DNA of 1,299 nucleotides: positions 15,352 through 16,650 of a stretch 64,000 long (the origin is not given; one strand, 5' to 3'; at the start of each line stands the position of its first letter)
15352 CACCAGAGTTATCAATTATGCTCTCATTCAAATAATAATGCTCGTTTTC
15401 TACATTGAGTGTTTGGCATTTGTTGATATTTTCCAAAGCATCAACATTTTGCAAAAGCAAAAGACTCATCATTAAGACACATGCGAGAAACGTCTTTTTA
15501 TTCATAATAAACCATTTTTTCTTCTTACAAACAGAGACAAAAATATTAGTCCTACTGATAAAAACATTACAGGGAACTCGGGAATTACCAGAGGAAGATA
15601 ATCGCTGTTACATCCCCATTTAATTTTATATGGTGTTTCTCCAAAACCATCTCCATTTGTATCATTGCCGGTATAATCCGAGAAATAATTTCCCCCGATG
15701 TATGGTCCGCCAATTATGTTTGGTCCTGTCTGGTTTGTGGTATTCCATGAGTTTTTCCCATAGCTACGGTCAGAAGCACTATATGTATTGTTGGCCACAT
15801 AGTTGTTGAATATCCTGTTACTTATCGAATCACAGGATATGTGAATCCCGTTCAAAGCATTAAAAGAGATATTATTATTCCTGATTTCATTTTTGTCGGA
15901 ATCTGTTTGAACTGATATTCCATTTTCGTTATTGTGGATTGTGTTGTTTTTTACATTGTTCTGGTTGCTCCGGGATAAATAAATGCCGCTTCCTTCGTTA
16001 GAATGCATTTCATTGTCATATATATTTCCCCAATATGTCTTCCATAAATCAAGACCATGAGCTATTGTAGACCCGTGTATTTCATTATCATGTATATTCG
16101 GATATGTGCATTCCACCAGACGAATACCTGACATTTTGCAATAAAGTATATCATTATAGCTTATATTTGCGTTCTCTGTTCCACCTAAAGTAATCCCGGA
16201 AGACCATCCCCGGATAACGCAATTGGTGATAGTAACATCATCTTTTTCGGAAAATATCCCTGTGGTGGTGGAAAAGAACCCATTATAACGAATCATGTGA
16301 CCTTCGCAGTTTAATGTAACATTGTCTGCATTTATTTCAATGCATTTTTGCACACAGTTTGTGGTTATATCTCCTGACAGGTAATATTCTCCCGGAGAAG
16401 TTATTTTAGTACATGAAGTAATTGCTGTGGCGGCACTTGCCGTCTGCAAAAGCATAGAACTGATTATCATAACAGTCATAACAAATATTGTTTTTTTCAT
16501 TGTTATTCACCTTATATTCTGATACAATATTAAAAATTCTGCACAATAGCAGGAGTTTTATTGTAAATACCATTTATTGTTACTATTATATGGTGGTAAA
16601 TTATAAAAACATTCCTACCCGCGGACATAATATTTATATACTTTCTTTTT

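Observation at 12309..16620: Four tandem beta-helix surface paralogs with PEF-CTERM-like tails and homogenised ends and promoters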

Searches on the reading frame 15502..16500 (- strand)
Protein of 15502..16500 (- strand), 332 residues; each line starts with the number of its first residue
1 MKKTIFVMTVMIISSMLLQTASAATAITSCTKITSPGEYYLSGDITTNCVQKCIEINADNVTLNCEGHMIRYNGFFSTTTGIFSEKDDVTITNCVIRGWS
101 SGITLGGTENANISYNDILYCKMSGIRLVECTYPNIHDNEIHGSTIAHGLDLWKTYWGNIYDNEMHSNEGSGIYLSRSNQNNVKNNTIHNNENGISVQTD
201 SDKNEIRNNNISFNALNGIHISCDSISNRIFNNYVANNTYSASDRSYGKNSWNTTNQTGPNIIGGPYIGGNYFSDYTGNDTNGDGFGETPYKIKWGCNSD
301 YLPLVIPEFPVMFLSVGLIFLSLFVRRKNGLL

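Call 3: search_protein_families(library=ncbifam, proteins=[window:15502-16500:-], max_evalue=10)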
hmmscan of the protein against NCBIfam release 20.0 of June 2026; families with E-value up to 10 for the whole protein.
window:15502-16500:- (332 aa): 4 families
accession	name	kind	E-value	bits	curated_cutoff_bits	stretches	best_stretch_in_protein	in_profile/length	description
TIGR04247.1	NosD_copper_fam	subfamily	3.8e-18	65.2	300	3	163-294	209-329/377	nitrous oxide reductase family maturation protein NosD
TIGR03804.1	para_beta_helix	repeat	8.9e-14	50.9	19.45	3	151-193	3-44/44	parallel beta-helix repeat protein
NF038177.1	epimerase_AlgG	equivalog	0.1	11.2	700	1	136-239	310-414/519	mannuronan 5-epimerase AlgG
NF047854.1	LIC10774_subfam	equivalog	1.2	8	380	1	166-240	190-269/358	LIC10774/LIC10365 family surface protein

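Call 4: search_protein_families(library=pfam, proteins=[window:15502-16500:-], max_evalue=1)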
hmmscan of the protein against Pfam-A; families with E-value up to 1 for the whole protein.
window:15502-16500:- (332 aa): 2 families
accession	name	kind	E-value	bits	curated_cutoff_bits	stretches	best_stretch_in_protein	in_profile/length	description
PF05048.19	NosD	-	1.4e-35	123.1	23.6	2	124-278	61-212/212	Periplasmic copper-binding protein (NosD)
PF13229.12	Beta_helix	-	1.1e-17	64.5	25.9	2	158-256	57-149/158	Right handed beta helix region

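Call 16: find_homologous_proteins(query=window:15502-16500:-)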
Query window:15502-16500:- (332 aa): 136 proteins with E <= 0.001 among 863 candidates; the best 120 are listed.
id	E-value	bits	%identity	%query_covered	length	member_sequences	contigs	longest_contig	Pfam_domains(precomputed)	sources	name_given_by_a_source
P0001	6.9e-223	756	100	100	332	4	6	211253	PF13229.13,PF05048.20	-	-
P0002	2.7e-97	344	53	95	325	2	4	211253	PF13229.13,PF05048.20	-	-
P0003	2.8e-74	268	47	91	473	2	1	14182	PF13229.13,PF05048.20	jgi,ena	-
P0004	1.0e-66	243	43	98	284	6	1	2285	PF13229.13,PF05048.20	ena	-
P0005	2.4e-61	225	40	95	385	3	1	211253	PF13229.13,PF05048.20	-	-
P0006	1.6e-51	193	38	99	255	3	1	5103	PF13229.13,PF05048.20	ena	-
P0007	1.9e-44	170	37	100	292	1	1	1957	PF13229.13,PF05048.20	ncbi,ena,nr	ncbi:MAG: right-handed parallel beta-helix repeat-containing protein [Candidatus Aenigmarchaeota arc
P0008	8.7e-43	164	39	94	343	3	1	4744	PF13229.13,PF05048.20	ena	-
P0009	1.0e-41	161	37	99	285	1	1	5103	PF13229.13,PF05048.20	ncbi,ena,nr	ncbi:MAG: right-handed parallel beta-helix repeat-containing protein [Candidatus Aenigmarchaeota arc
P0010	8.0e-34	135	40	71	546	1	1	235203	PF13229.13,PF05048.20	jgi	-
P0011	6.8e-31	125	37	67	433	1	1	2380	PF13229.13,PF22842.4,PF05048.20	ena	-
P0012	4.5e-27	113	41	68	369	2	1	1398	PF13229.13,PF05048.20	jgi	jgi:parallel beta-helix repeat protein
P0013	7.2e-27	112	37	55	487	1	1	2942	PF13229.13,PF05048.20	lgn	-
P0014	1.7e-26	111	52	41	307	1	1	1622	PF13229.13,PF05048.20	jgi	jgi:parallel beta-helix repeat protein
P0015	1.0e-24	105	45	45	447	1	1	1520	PF13229.13,PF13715.13,PF13620.13,PF05048.20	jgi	-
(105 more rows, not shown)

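Call 17: find_encoding_contigs(protein=P0001, flank=10000, max_places=6)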
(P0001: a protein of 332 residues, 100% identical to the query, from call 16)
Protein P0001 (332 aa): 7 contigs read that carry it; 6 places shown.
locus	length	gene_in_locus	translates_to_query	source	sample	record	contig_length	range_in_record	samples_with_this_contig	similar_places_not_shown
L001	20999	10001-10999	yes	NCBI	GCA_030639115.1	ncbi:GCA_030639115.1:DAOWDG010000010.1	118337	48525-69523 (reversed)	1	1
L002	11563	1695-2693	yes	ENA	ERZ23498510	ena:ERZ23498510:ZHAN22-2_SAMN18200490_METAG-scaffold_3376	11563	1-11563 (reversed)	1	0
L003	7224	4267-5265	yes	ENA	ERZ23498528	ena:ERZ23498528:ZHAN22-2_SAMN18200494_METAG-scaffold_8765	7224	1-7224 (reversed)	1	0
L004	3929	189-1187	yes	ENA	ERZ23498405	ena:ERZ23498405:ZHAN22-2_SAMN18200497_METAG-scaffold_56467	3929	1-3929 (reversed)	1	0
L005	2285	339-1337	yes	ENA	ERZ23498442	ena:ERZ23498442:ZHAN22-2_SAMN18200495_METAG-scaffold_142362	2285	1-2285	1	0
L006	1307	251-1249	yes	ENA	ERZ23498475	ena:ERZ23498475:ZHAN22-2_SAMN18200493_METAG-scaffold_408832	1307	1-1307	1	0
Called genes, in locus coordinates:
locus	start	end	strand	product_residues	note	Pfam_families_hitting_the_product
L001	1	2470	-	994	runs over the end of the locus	-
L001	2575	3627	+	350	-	PF01070:FMN_dh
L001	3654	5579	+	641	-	PF00931:NB-ARC (faint), PF01637:ATPase_2 (weak), PF07693:KAP_NTPase, PF00805:Pentapeptide, PF13599:Pentapeptide_4, PF00805:Pentapeptide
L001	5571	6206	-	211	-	PF00730:HhH-GPD, PF00633:HHH (weak)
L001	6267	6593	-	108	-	PF21621:MPI_cupin_dom (faint), PF05899:Cupin_3 (weak), PF07883:Cupin_2, PF02311:AraC_binding (weak)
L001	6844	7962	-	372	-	-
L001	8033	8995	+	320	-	PF04055:Radical_SAM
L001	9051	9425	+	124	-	PF00892:EamA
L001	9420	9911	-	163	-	PF00731:AIRC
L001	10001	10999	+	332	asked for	PF05048:NosD, PF13229:Beta_helix, PF05048:NosD, PF13229:Beta_helix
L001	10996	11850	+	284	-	PF05048:NosD, PF13229:Beta_helix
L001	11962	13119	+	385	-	PF05048:NosD, PF13229:Beta_helix, PF05048:NosD, PF13229:Beta_helix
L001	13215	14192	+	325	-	PF05048:NosD, PF13229:Beta_helix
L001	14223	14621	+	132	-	PF01920:Prefoldin_2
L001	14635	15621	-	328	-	PF00814:TsaD, PF22521:HypF_C_2 (weak)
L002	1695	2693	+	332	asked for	PF05048:NosD, PF13229:Beta_helix, PF05048:NosD, PF13229:Beta_helix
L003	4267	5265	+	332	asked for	PF05048:NosD, PF13229:Beta_helix, PF05048:NosD, PF13229:Beta_helix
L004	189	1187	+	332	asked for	PF05048:NosD, PF13229:Beta_helix, PF05048:NosD, PF13229:Beta_helix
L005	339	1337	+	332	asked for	PF05048:NosD, PF13229:Beta_helix, PF05048:NosD, PF13229:Beta_helix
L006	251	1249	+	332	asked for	PF05048:NosD, PF13229:Beta_helix, PF05048:NosD, PF13229:Beta_helix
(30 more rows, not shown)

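Call 22: find_related_loci(query=A3, collection=genome_contigs, flank=8000)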
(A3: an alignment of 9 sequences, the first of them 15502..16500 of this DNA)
Query A3 (332 aa) in genome_contigs; peptide patterns used: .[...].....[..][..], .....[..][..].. (x = any residue, [..] = any of these).
238 stretches matched a pattern; 223 encode a relative of the query (tblastn E <= 1e-3); the best 80 are kept; 79 distinct loci.
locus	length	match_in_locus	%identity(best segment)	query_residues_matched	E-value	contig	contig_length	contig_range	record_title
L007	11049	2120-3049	47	27-328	4e-74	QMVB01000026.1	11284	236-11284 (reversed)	MAG: Candidatus Nanohalarchaeota archaeon isolate B49_G9 B49_Guay9_scaffold_06531, whole genome shotgun sequence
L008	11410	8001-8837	33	16-305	1e-29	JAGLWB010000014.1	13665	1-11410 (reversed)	MAG: Bacteroidales bacterium isolate RS_12_1 ZL285.bin.1.fa_14, whole genome shotgun sequence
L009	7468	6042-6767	35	59-304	4e-28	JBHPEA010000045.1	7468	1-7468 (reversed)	Nanoarchaeota archaeon isolate SAG AM-311-D13 NODE_45_length_7468_cov_31.663429, whole genome shotgun sequence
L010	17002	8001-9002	40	102-305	7e-27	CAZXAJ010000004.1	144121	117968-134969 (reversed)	MAG TPA_asm: uncultured Dehalococcoidales bacterium isolate binchicken_co334_347 genome assembly, contig: NODE_106_lengt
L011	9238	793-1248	49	164-315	8e-27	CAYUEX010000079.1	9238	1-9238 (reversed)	MAG TPA_asm: uncultured Halobacteria archaeon isolate binchicken_co332_136 genome assembly, contig: NODE_2125_length_923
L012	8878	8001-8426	42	182-325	6e-26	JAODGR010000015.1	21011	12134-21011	MAG: Methanosarcinales archaeon isolate Barite_M2_B26-AMOR_3 15AGR09BS_contig_22455, whole genome shotgun sequence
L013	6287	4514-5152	37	88-309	6e-26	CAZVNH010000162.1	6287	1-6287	MAG TPA_asm: uncultured Thermoplasmatales archaeon isolate binchicken_co338_5 genome assembly, contig: NODE_3663_length_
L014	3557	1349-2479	31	17-319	2e-25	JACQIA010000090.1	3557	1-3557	MAG: Candidatus Aenigmatarchaeota archaeon isolate NC_groundwater_1113_Ag_S-0.1um_37_102 S_p1_S3_coassembly_k141_2212623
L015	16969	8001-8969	30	24-307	5e-25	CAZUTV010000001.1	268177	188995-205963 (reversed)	MAG TPA_asm: Candidatus Woesearchaeota archaeon isolate binchicken_co274_125 genome assembly, contig: NODE_47_length_268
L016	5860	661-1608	32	5-311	1e-24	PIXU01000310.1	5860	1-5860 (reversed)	MAG: Methanophagales archaeon isolate WYZ-LMO13 WYZ-LMO13_contig94063, whole genome shotgun sequence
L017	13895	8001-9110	29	3-328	1e-24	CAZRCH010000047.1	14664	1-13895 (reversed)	MAG TPA_asm: uncultured Methanolinea sp. isolate SRP278314_co2_198 genome assembly, contig: NODE_5470_length_14664_cov_1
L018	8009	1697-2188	39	149-307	7e-24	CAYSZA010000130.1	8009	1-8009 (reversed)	MAG TPA_asm: uncultured Methanosarcinales archaeon isolate binchicken_co158_63 genome assembly, contig: NODE_7552_length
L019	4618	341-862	41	125-305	8e-24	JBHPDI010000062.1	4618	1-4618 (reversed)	Halobacteriota archaeon isolate SAG AM-311-A10 NODE_63_length_4618_cov_27.276134, whole genome shotgun sequence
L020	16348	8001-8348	53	199-317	9e-24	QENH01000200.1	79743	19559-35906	Methanophagales archaeon isolate CONS3730B06UFb1 Ga0123266_1002, whole genome shotgun sequence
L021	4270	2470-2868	52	171-305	8e-24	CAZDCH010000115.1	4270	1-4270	MAG TPA_asm: uncultured Thermoplasmatales archaeon isolate binchicken_co6_521 genome assembly, contig: NODE_28531_length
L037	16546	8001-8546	40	169-329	7e-22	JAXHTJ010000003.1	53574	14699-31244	MAG: Halobacteriota archaeon isolate MAG21_tar_biofilm MAG21_3, whole genome shotgun sequence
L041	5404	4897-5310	45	172-313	2e-21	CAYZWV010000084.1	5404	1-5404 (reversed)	MAG TPA_asm: uncultured Methanocellaceae archaeon isolate SRP323688_co1_148 genome assembly, contig: NODE_20769_length_5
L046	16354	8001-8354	49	182-305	2e-20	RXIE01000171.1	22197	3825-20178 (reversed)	MAG: Methanophagales archaeon ANME-1-THS DGJ9_scaffold_1696, whole genome shotgun sequence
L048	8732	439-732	53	208-304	3e-20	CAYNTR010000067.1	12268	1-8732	MAG TPA_asm: uncultured Halobacteria archaeon isolate binchicken_co395_157 genome assembly, contig: NODE_1491_length_122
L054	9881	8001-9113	67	27-308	1e-19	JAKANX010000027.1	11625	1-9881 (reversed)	MAG: Candidatus Micrarchaeota archaeon isolate WY5.bin9 NODE_9591_length_11625_cov_1.200818, whole genome shotgun sequen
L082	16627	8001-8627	34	158-328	2e-17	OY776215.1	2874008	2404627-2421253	MAG: uncultured Methanolobus sp. isolate 56865bd2-6141-42f0-955c-5236203a12ea genome assembly, chromosome: 1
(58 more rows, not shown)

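Call 32: search_protein_families(library=ncbifam, proteins=[P0003, P0007], max_evalue=10)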
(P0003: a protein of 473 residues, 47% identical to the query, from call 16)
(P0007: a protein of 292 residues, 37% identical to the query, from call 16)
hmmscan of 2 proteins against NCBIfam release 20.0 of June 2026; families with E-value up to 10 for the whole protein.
P0003 (473 aa): 4 families
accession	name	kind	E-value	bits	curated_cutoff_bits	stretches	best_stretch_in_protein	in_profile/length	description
TIGR03804.1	para_beta_helix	repeat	1.2e-17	63.3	19.45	5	293-337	1-44/44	parallel beta-helix repeat protein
TIGR04247.1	NosD_copper_fam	subfamily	1.7e-10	40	300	1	229-434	134-328/377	nitrous oxide reductase family maturation protein NosD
NF053560.1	crenactin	equivalog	0.055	12.3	630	1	94-182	86-171/422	crenactin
NF038177.1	epimerase_AlgG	equivalog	0.096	11.3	700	1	278-377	308-408/519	mannuronan 5-epimerase AlgG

P0007 (292 aa): 4 families
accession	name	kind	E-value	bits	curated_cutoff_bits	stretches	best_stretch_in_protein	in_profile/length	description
TIGR03804.1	para_beta_helix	repeat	5.6e-27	93.2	19.45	4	114-156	1-43/44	parallel beta-helix repeat protein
TIGR04247.1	NosD_copper_fam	subfamily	8e-26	90.5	300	2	135-283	220-355/377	nitrous oxide reductase family maturation protein NosD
NF038177.1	epimerase_AlgG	equivalog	0.00017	20.4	700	2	150-207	338-395/519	mannuronan 5-epimerase AlgG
TIGR03805.1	beta_helix_1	subfamily_domain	0.00025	20.2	141.5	1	99-205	139-244/314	parallel beta-helix domain-containing protein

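Call 37: find_encoding_contigs(protein=P0009, flank=10000, max_places=4)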
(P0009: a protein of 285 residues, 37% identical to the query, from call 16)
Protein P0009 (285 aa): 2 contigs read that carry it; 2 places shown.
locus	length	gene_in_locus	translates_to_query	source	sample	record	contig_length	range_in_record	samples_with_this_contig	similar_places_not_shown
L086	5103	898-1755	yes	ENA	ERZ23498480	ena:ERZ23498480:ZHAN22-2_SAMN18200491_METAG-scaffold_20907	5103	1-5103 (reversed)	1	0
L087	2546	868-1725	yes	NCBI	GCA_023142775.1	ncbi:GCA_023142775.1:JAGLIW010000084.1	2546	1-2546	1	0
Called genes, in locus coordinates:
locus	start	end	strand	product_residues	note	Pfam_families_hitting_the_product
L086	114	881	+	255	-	PF05048:NosD, PF13229:Beta_helix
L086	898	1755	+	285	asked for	PF05048:NosD, PF13229:Beta_helix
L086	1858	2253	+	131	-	PF01920:Prefoldin_2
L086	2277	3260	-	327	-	PF00814:TsaD, PF22521:HypF_C_2 (weak)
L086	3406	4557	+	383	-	PF01963:TraB_PrgY_gumN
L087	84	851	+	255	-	PF05048:NosD, PF13229:Beta_helix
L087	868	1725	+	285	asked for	PF05048:NosD, PF13229:Beta_helix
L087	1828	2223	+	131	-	PF01920:Prefoldin_2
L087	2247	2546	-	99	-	PF00814:TsaD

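Call 43: find_homologous_proteins(query=window:15502-16500:-, region=290-332, max_evalue=10)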
Query window:15502-16500:-, residues 290-332 (43 aa): 1 proteins with E <= 10 among 3 candidates.
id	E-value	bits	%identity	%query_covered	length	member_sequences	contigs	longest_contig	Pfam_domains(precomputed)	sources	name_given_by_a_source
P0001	8.4e-20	86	100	100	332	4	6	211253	PF13229.13,PF05048.20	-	-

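Call 52: list_cluster_members(proteins=[P0001, P0002, P0004, P0005])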
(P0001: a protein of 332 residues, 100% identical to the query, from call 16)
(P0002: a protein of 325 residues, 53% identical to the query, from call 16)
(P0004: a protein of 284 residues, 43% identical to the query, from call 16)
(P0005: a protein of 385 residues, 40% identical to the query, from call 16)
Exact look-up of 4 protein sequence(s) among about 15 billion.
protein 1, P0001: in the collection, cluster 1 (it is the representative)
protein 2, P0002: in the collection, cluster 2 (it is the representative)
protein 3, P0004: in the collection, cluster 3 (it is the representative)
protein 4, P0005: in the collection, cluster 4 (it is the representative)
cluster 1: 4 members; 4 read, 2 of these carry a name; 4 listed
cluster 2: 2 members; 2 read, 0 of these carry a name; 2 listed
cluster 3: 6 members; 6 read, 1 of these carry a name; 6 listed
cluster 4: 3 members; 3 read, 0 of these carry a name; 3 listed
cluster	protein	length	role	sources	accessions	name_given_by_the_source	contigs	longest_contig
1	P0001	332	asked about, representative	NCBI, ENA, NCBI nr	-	-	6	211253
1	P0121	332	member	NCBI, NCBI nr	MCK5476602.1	MAG: right-handed parallel beta-helix repeat-containing protein [Candidatus ... | right-handed parallel beta-helix repeat-containing protein [Candidatus Aenigmarchaeota ...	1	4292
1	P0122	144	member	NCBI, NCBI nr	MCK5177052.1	MAG: right-handed parallel beta-helix repeat-containing protein, partial [Candidatus ... | right-handed parallel beta-helix repeat-containing protein [Candidatus Aenigmarchaeota ...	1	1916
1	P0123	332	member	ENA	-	-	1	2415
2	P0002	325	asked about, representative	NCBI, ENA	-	-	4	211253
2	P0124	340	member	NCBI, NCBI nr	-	-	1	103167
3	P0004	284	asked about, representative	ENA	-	-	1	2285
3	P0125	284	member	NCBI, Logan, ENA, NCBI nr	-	-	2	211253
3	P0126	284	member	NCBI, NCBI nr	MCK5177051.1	MAG: right-handed parallel beta-helix repeat-containing protein [Candidatus ... | right-handed parallel beta-helix repeat-containing protein [Candidatus Aenigmarchaeota ...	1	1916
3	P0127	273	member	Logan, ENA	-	-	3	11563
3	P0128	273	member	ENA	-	-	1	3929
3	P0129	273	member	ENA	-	-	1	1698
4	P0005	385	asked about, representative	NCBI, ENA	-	-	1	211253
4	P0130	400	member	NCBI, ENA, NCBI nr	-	-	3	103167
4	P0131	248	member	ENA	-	-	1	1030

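Call 54: find_encoding_contigs(protein=P0121, flank=10000, max_places=3)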
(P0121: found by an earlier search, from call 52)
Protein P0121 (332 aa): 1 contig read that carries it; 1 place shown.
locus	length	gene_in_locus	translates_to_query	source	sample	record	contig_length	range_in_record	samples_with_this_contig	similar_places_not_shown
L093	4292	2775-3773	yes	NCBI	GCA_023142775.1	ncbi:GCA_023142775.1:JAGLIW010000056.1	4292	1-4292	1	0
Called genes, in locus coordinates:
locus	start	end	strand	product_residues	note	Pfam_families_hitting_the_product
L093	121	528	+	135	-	PF00892:EamA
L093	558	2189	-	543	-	-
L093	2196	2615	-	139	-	PF00731:AIRC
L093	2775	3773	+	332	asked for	PF05048:NosD, PF13229:Beta_helix, PF05048:NosD, PF13229:Beta_helix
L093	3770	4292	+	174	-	PF05048:NosD, PF13229:Beta_helix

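Call 66: predict_structure(alignment_id=A4)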
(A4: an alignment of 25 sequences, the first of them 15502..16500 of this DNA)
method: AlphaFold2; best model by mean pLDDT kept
length: 332 residues; sequences in the alignment: 25
mean_pLDDT: 89.7   pTM: 0.84
mean pLDDT of the five models: 89.7, 89.5, 89.1, 88.2, 88.0
residues with pLDDT >= 90: 234; 70-90: 52; 50-70: 44; < 50: 2
segments of 3 or more residues with pLDDT < 50: none
pLDDT, mean of each block of 10 residues (from residue 1): 75 67 88 98 95 98 99 90 99 98 98 98 98 99 97 99 98 98 98 97 97 98 93 96 89 69 74 92 86 91 77 56 62 44
secondary structure, 60 per line:
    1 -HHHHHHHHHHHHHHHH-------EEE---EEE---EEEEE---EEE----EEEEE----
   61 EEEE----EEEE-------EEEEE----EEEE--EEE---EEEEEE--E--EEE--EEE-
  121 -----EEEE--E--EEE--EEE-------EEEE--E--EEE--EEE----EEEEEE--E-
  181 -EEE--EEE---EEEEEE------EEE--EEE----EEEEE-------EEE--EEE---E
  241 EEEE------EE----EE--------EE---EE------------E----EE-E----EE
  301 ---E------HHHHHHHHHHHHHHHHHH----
elements in order: H2-17 E25-27 E31-33 E37-41 E45-47 E52-56 E61-64 E69-72 E80-84 E89-92 E95-97 E101-106 E112-114 E117-119 E126-129 E135-137 E140-142 E150-153 E159-161 E164-166 E171-176 E182-184 E187-189 E193-198 E205-207 E210-212 E217-221 E229-231 E234-236 E240-244 H311-328

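Call 70: fold_search(model_id=the predicted structure, library=pdb)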
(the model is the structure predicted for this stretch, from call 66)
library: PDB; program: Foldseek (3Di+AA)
matches with E <= 10: 495; with E <= 0.001: 66
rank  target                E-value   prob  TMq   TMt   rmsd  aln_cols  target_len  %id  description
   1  4nk8                  4.8e-06  1.00  0.47  0.38  10.6       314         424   16  Crystal Structure of the periplasmic alginate epimerase AlgG D317A mutant (released 2014-01-15)
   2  7o0y_A                5.0e-06  1.00  0.33  0.28  11.6       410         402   16  ABC transporter NosDFY, nucleotide-free in GDN (released 2022-04-13)
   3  5lw3                  5.8e-06  1.00  0.47  0.42   6.4       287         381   15  Azotobacter vinelandii Mannuronan C-5 epimerase AlgE6 A-module (released 2017-10-25)
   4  4ozz                  9.1e-06  1.00  0.47  0.38  12.2       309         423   17  Crystal Structure of the periplasmic alginate epimerase AlgG T265N T268M double mutant (released 2015-03-04)
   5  5zla_D                1.0e-05  1.00  0.46  0.36   7.7       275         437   15  Crystal structure of mutant C387A of DFA-IIIase from Arthrobacter chlorophenolicus A6 in complex with DFA-III (released 2018-12-19)
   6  7osf_A                1.1e-05  1.00  0.42  0.37  14.3       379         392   17  ABC Transporter complex NosDFYL, R-domain 1 (released 2022-06-22)
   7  4nk6                  1.4e-05  1.00  0.31  0.26  13.7       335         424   16  Crystal Structure of the periplasmic alginate epimerase AlgG (released 2014-01-15)
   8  5zl5_F                1.6e-05  1.00  0.46  0.36   7.1       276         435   14  Crystal structure of DFA-IIIase mutant C387A from Arthrobacter chlorophenolicus A6 (released 2018-12-19)
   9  5zkw_C                1.7e-05  1.00  0.46  0.38   5.5       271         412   14  Crystal structure of DFA-IIIase from Arthrobacter chlorophenolicus A6 in complex with GF2 (released 2018-12-19)
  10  4ozy                  1.9e-05  1.00  0.48  0.38  10.9       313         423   16  Crystal Structure of the periplasmic alginate epimerase AlgG T265N mutant (released 2015-03-04)
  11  5zl5_A                2.2e-05  1.00  0.46  0.36   7.3       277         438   15  Crystal structure of DFA-IIIase mutant C387A from Arthrobacter chlorophenolicus A6 (released 2018-12-19)
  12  5zkw_B                2.4e-05  1.00  0.45  0.36   7.1       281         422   14  Crystal structure of DFA-IIIase from Arthrobacter chlorophenolicus A6 in complex with GF2 (released 2018-12-19)
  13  5zkw_A                3.4e-05  1.00  0.47  0.38   7.0       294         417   14  Crystal structure of DFA-IIIase from Arthrobacter chlorophenolicus A6 in complex with GF2 (released 2018-12-19)
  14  5zku_A                3.8e-05  1.00  0.46  0.36  11.8       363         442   12  Crystal structure of DFA-IIIase from Arthrobacter chlorophenolicus A6 in complex with DFA-III (released 2018-12-19)
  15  5zkw_F                4.1e-05  1.00  0.45  0.36   8.9       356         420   12  Crystal structure of DFA-IIIase from Arthrobacter chlorophenolicus A6 in complex with GF2 (released 2018-12-19)
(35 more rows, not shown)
